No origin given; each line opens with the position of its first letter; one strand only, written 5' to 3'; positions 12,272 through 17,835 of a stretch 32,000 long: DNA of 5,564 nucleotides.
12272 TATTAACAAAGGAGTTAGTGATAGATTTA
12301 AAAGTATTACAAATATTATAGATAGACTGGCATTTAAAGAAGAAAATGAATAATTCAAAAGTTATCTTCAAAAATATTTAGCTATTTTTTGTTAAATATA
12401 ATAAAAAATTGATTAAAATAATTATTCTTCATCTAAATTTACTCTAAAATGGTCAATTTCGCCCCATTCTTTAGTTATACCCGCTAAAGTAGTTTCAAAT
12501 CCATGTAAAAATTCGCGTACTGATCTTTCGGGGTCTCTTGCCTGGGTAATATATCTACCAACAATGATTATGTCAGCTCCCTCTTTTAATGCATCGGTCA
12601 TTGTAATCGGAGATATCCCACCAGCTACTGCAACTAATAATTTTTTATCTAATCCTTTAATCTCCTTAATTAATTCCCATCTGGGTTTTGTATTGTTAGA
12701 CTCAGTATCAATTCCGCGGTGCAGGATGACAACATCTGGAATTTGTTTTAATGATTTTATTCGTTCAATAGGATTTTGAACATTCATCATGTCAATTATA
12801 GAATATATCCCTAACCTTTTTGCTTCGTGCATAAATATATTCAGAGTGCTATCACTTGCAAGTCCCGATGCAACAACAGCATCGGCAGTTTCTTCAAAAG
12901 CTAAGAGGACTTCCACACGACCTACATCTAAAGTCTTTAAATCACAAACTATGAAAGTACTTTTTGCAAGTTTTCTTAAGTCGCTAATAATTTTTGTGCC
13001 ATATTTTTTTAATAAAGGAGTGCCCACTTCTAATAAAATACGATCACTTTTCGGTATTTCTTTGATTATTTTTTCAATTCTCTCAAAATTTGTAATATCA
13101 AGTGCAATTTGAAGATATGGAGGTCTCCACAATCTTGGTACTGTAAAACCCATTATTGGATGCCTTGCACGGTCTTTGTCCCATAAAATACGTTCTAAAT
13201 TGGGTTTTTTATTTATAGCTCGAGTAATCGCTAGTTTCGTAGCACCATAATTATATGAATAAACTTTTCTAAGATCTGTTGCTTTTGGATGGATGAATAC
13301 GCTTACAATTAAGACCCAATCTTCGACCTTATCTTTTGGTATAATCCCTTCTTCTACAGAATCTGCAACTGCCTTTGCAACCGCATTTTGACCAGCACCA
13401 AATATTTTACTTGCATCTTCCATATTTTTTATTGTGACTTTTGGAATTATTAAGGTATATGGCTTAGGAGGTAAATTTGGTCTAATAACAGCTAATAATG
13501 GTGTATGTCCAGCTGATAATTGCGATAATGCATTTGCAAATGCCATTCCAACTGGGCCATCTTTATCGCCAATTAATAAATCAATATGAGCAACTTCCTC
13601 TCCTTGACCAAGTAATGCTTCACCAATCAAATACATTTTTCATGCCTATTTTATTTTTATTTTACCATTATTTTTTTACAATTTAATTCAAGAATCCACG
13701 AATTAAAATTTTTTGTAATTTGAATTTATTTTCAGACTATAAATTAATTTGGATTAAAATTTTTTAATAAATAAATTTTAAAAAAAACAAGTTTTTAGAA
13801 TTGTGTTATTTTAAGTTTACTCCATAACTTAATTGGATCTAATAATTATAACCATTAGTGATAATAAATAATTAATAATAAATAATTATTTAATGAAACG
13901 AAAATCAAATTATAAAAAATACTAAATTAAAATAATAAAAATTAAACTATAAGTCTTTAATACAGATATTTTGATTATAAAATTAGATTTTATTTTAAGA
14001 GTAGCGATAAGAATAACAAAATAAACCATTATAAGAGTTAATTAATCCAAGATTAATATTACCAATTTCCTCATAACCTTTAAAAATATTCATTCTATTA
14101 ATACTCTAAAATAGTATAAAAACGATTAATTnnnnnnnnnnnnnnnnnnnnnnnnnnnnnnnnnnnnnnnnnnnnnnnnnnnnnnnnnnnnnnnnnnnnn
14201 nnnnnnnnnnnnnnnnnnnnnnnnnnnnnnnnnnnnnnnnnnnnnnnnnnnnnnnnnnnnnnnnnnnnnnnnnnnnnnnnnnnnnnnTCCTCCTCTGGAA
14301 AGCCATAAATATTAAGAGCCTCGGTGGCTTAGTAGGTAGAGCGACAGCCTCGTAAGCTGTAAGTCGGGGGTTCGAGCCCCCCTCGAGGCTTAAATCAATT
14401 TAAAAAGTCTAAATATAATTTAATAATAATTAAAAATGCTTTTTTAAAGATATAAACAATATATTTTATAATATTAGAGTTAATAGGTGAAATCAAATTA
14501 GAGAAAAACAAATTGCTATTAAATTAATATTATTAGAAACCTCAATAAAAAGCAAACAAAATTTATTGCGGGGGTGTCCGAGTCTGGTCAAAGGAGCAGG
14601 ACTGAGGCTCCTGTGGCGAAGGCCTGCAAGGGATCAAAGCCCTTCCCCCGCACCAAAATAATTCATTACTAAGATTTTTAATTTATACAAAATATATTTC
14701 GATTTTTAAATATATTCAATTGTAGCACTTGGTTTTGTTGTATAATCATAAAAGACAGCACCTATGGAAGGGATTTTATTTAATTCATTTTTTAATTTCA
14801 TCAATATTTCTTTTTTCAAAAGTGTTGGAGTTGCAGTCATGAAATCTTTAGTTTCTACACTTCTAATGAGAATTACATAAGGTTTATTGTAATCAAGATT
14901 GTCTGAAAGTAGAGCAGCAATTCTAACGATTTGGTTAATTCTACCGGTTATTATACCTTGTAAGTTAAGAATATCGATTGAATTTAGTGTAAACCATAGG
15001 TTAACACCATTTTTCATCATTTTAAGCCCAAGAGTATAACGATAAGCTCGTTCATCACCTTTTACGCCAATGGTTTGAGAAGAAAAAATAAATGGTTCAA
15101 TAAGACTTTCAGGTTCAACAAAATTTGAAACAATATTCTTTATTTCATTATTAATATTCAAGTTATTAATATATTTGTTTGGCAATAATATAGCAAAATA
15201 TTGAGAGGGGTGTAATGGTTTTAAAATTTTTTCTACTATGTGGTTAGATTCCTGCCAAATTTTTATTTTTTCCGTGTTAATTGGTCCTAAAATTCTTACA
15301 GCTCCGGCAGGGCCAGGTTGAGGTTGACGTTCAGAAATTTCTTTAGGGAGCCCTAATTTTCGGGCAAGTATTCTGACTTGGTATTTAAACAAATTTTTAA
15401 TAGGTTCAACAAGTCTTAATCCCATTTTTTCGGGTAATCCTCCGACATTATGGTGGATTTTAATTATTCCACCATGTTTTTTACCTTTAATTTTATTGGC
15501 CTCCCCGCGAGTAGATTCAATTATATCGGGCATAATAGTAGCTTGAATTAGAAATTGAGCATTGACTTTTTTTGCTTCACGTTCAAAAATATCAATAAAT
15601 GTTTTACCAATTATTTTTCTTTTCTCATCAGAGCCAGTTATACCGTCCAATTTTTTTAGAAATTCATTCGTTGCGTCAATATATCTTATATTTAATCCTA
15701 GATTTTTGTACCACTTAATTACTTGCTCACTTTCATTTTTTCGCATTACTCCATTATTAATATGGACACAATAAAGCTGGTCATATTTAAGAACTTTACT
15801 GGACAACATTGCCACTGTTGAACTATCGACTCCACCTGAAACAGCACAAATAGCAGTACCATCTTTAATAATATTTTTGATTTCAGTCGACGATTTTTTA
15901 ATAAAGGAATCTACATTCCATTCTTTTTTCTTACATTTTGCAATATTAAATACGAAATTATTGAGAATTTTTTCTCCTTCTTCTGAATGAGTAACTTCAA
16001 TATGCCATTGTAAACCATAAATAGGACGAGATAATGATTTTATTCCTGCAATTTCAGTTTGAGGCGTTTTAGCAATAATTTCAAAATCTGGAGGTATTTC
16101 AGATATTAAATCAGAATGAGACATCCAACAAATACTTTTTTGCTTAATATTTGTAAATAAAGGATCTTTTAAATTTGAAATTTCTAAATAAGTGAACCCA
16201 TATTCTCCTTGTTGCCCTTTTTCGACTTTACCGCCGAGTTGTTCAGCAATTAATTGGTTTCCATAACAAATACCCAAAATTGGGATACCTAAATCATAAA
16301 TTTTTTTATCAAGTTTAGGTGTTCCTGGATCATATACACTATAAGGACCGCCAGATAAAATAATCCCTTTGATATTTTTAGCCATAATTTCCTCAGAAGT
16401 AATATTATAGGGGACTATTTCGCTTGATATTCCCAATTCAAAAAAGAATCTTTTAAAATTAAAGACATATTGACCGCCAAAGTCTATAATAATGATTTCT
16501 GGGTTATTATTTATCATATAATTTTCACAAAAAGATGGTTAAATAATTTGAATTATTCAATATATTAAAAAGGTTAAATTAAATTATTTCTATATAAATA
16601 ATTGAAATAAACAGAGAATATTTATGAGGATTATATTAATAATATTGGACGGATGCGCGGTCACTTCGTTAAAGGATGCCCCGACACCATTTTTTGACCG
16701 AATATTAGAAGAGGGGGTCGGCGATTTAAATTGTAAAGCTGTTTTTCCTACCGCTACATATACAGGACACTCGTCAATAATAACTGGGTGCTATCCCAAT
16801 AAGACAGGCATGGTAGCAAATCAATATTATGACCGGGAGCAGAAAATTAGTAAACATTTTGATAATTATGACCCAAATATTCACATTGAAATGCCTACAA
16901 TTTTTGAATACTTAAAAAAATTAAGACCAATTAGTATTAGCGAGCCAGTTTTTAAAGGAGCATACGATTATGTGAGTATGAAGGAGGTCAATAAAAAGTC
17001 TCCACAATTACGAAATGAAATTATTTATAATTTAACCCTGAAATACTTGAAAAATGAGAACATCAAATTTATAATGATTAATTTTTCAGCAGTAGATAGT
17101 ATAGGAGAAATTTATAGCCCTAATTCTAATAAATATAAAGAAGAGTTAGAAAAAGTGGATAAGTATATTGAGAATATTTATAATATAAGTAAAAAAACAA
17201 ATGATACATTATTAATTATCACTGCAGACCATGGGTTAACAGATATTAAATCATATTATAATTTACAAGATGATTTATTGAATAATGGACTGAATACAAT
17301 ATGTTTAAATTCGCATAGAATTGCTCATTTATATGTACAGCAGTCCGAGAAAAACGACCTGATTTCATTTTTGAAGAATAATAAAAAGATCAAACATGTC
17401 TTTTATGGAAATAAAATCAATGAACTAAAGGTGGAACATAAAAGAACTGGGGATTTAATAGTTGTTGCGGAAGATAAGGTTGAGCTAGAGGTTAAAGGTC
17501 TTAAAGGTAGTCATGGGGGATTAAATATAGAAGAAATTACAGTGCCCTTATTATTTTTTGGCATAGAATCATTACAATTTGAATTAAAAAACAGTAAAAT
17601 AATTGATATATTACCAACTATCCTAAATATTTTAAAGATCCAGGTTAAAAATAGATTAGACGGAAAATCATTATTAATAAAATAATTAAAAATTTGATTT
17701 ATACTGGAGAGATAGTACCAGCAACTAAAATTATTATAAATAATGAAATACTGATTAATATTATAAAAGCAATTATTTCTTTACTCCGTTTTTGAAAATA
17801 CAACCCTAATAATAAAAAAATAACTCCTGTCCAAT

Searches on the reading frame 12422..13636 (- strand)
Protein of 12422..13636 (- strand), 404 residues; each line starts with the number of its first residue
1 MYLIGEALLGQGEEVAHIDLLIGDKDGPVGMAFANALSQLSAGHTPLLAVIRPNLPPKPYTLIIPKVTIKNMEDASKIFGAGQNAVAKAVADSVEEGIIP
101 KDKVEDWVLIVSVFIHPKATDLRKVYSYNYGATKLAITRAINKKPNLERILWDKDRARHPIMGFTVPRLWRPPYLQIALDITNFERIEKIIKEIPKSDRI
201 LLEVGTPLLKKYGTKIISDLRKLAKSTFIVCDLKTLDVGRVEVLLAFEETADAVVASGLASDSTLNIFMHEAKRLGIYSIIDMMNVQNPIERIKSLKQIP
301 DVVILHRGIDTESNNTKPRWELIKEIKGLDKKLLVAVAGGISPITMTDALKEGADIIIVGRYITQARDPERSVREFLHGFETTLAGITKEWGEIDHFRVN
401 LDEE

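Call 87: search_protein_families(library=pfam, proteins=[window:12422-13636:-], max_evalue=0.0001)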
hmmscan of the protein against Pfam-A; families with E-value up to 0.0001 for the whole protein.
window:12422-13636:- (404 aa): 2 families
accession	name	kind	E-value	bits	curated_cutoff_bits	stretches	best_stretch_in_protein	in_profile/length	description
PF08714.17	Fae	-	7.2e-70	234.5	27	1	4-162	1-159/159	Formaldehyde-activating enzyme (Fae)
PF00215.30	OMPdecase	-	4.2e-37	128.6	27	1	173-376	1-221/221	Orotidine 5'-phosphate decarboxylase / HUMPS family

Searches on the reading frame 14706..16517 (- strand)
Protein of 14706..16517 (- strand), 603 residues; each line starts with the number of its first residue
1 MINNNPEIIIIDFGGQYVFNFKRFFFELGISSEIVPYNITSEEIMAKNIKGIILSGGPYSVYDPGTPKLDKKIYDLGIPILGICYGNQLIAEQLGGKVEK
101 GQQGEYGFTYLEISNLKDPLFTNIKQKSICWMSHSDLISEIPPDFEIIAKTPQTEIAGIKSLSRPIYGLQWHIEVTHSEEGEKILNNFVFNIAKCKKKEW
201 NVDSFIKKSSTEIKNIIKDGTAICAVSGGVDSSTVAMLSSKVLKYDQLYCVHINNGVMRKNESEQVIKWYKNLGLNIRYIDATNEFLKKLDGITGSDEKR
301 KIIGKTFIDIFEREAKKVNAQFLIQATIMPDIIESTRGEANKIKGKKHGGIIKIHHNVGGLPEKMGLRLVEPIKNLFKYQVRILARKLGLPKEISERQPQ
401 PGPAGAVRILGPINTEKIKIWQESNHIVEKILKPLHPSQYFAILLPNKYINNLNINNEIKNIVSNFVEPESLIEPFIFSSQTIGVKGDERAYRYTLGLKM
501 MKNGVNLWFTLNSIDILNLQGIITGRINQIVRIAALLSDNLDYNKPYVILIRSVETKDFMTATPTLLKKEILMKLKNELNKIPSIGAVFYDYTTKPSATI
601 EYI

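Call 87: search_protein_families(library=pfam, proteins=[window:14706-16517:-], max_evalue=0.0001)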
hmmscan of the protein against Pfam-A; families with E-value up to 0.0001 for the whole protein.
window:14706-16517:- (603 aa): 5 families
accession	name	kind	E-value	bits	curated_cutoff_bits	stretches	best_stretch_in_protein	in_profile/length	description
PF00117.34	GATase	-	5.5e-45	153.8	22.8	1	10-191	2-189/190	Glutamine amidotransferase class-I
PF00958.27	GMP_synt_C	-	1e-16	61.2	27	1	547-602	36-92/92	GMP synthase C terminal domain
PF02540.23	NAD_synthase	-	3.7e-12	46.3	21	1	222-284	21-83/242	NAD synthase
PF07722.19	Peptidase_C26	-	5.6e-08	33.3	20.5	1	68-174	96-219/219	Peptidase C26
PF06508.19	QueC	-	5.9e-05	23.1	22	0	222-298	2-74/210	Queuosine biosynthesis protein QueC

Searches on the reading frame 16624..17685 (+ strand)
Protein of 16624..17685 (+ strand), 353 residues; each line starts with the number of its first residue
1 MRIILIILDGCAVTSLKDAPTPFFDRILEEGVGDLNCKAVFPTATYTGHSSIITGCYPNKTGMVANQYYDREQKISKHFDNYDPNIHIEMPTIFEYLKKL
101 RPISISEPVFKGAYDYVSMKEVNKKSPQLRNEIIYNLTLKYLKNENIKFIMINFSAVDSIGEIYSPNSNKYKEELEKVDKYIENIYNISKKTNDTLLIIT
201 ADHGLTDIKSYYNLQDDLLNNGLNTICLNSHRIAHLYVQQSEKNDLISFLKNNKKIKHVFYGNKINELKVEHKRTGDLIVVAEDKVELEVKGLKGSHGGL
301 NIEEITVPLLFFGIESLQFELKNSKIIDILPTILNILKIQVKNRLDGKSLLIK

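Call 87: search_protein_families(library=pfam, proteins=[window:16624-17685:+], max_evalue=0.0001)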
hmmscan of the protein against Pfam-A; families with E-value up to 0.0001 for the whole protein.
window:16624-17685:+ (353 aa): 2 families
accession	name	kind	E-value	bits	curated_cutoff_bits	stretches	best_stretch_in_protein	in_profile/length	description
PF01663.27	Phosphodiest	-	1.5e-38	133.7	23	1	4-291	2-326/342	Type I phosphodiesterase / nucleotide pyrophosphatase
PF01676.23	Metalloenzyme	-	2.2e-11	44.2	24.3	1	1-204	1-201/252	Metalloenzyme superfamily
